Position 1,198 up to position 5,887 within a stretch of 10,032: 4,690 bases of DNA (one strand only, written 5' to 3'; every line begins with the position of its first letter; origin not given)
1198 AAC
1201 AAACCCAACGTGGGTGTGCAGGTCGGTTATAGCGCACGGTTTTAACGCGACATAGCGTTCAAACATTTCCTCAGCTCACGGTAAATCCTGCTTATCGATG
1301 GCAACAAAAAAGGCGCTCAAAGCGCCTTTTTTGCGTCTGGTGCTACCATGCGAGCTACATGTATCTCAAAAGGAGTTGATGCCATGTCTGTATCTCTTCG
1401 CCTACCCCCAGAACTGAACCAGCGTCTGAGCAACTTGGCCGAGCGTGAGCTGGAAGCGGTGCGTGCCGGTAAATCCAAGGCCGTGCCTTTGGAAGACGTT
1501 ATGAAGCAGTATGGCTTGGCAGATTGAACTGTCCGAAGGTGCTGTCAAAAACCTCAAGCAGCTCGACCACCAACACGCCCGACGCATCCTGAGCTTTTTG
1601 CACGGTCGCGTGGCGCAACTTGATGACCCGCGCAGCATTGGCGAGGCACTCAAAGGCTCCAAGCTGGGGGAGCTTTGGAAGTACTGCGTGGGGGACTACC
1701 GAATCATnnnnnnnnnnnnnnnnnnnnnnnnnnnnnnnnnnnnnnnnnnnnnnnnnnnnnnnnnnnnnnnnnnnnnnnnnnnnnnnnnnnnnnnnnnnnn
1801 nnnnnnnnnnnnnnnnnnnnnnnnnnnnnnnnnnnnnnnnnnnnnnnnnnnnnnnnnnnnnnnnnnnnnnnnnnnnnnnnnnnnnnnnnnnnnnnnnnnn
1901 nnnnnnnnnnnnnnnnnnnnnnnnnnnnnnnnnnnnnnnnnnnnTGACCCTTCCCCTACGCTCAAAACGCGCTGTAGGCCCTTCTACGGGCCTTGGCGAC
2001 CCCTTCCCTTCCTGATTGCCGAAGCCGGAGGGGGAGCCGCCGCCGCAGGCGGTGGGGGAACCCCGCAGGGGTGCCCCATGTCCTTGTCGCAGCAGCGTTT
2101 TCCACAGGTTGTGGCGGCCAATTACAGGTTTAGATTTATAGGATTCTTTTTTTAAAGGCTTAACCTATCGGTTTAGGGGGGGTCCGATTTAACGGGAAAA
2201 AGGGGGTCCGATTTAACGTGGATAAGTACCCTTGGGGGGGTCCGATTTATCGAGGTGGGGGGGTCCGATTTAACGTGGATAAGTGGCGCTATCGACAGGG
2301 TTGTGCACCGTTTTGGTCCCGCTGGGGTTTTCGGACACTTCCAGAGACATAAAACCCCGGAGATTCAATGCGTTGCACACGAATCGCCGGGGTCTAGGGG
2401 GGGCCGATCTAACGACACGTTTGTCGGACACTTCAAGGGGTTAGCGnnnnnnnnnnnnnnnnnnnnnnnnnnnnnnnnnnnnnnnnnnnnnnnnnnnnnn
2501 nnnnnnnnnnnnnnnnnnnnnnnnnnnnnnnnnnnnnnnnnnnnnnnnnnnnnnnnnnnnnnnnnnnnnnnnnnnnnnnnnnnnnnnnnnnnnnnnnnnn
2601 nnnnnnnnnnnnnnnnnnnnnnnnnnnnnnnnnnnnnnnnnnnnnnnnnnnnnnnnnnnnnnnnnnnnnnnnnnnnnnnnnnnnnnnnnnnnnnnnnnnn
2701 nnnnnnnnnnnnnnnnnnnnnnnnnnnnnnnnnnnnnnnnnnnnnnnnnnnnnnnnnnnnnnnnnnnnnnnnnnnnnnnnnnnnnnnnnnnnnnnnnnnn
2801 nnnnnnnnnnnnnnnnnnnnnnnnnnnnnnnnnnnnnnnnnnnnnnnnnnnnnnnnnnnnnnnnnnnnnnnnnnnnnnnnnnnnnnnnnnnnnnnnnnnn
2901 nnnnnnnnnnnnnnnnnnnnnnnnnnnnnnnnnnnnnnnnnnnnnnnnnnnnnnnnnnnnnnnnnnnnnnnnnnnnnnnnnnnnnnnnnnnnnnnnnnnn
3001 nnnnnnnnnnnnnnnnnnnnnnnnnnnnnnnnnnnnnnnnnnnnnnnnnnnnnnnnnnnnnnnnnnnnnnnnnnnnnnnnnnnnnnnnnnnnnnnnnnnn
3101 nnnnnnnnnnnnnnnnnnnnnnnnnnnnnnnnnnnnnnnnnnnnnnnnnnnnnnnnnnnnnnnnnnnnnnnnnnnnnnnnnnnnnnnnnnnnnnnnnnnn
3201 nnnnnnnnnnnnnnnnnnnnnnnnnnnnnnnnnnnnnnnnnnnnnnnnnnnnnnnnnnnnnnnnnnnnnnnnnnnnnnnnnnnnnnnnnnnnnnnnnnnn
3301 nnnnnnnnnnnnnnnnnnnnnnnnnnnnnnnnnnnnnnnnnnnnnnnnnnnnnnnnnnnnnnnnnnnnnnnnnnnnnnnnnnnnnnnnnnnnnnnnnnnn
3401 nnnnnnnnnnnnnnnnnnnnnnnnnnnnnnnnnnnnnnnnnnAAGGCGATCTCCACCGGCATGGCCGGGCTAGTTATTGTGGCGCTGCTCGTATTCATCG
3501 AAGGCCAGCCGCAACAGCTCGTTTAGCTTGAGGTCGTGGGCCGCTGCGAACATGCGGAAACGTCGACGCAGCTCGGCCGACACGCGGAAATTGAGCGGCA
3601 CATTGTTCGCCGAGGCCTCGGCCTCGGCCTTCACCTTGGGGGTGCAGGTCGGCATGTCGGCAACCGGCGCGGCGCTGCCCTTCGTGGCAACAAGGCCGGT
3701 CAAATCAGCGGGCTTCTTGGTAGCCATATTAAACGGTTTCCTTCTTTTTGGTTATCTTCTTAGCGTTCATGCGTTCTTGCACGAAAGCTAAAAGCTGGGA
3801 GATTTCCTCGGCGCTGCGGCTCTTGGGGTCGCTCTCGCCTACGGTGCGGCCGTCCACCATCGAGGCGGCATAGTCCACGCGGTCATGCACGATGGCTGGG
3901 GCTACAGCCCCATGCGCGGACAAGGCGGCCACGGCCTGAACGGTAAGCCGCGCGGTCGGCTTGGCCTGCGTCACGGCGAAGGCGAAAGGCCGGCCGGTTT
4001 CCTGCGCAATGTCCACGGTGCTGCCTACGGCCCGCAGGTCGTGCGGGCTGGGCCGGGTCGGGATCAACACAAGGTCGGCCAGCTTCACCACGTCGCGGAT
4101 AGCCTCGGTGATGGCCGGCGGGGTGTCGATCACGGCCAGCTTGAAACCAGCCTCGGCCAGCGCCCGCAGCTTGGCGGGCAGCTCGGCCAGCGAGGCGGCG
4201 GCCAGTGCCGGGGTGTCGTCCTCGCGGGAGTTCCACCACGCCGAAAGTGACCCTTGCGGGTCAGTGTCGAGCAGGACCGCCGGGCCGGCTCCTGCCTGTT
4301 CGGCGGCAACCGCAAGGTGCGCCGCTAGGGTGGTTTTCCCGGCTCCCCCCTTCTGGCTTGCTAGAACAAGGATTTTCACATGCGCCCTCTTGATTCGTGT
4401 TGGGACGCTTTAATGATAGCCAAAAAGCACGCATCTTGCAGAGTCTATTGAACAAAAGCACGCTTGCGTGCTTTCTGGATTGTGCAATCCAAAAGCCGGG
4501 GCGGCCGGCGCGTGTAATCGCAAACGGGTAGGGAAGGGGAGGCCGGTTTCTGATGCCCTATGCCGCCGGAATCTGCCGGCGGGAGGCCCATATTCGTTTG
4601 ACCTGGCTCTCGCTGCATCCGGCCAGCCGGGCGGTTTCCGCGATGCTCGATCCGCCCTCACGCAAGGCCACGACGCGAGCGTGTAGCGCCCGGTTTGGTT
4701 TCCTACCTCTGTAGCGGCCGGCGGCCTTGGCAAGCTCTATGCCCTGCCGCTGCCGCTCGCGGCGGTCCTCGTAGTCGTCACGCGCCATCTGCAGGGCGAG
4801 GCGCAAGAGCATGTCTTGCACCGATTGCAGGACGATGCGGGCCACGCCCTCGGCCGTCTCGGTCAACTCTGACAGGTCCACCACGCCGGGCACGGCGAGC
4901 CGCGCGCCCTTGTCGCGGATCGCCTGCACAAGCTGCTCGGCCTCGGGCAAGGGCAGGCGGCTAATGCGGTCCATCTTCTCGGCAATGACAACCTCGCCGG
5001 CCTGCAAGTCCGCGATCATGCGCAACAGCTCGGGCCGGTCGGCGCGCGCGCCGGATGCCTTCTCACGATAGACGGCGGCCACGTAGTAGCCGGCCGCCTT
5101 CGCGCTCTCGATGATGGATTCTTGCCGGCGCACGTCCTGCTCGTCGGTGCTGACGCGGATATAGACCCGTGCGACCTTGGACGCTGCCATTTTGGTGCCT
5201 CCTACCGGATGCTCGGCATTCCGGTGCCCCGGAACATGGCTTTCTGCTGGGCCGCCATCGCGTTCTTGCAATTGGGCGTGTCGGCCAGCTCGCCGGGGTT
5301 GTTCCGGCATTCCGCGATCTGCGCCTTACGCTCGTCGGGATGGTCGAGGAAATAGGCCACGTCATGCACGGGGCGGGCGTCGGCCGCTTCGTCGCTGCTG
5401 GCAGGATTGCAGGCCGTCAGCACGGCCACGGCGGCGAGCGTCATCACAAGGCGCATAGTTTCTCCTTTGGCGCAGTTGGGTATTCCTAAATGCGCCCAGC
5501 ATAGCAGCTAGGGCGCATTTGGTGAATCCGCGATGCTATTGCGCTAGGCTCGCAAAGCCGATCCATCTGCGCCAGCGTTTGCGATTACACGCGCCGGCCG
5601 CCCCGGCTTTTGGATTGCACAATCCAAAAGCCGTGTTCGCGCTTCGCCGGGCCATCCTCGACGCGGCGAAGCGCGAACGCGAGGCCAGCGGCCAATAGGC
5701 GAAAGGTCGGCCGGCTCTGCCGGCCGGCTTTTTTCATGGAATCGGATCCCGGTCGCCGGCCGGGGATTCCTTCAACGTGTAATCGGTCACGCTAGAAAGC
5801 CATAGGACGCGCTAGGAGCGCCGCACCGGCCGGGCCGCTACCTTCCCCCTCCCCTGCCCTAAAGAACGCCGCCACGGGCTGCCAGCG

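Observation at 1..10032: Window behaves like a complete circular ~10 kb plasmid: ends join in phase inside one gene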

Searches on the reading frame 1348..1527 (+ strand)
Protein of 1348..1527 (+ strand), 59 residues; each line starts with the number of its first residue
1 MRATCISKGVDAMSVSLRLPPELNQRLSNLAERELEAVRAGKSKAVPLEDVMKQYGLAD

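Call 9: search_protein_families(proteins=[window:1348-1527:+], library=ncbifam, max_evalue=0.01)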
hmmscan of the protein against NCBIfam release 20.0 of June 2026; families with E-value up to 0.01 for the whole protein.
window:1348-1527:+ (59 aa): 2 families
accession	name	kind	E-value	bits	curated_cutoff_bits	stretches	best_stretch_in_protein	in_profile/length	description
NF048017.1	antitoxin_RelB_like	equivalog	7.7e-11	42.1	50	1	30-59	41-70/70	type II toxin-antitoxin system RelB family antitoxin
TIGR02574.1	stabl_TIGR02574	hypoth_equivalog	0.0054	16.7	31.9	1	24-54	31-61/65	putative addiction module component, TIGR02574 family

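Call 42: search_protein_families(proteins=[window:1384-1527:+], library=ncbifam, max_evalue=1)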
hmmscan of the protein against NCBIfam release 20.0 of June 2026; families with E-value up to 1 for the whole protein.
window:1384-1527:+ (47 aa): 2 families
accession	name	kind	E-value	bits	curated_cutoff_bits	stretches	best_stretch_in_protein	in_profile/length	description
NF048017.1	antitoxin_RelB_like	equivalog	2.1e-11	43.8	50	2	18-47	41-70/70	type II toxin-antitoxin system RelB family antitoxin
TIGR02574.1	stabl_TIGR02574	hypoth_equivalog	0.0034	17.3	31.9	1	13-42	32-61/65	putative addiction module component, TIGR02574 family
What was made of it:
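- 1384..1527 (+): relB-like antitoxin gene (47 aa). NF048017, E 2e-11, 43.8 bits, below the cut-off of 50 (call 42).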

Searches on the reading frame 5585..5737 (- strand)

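Call 42: search_protein_families(proteins=[window:5585-5737:-], library=ncbifam, max_evalue=1)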
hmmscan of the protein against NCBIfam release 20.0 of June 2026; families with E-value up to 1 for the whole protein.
window:5585-5737:- (50 aa): 1 family
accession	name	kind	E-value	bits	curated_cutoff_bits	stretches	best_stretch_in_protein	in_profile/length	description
NF046080.1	PID_CTERM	domain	0.16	11.9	26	1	14-25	10-21/25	PID-CTERM protein-sorting domain-containing protein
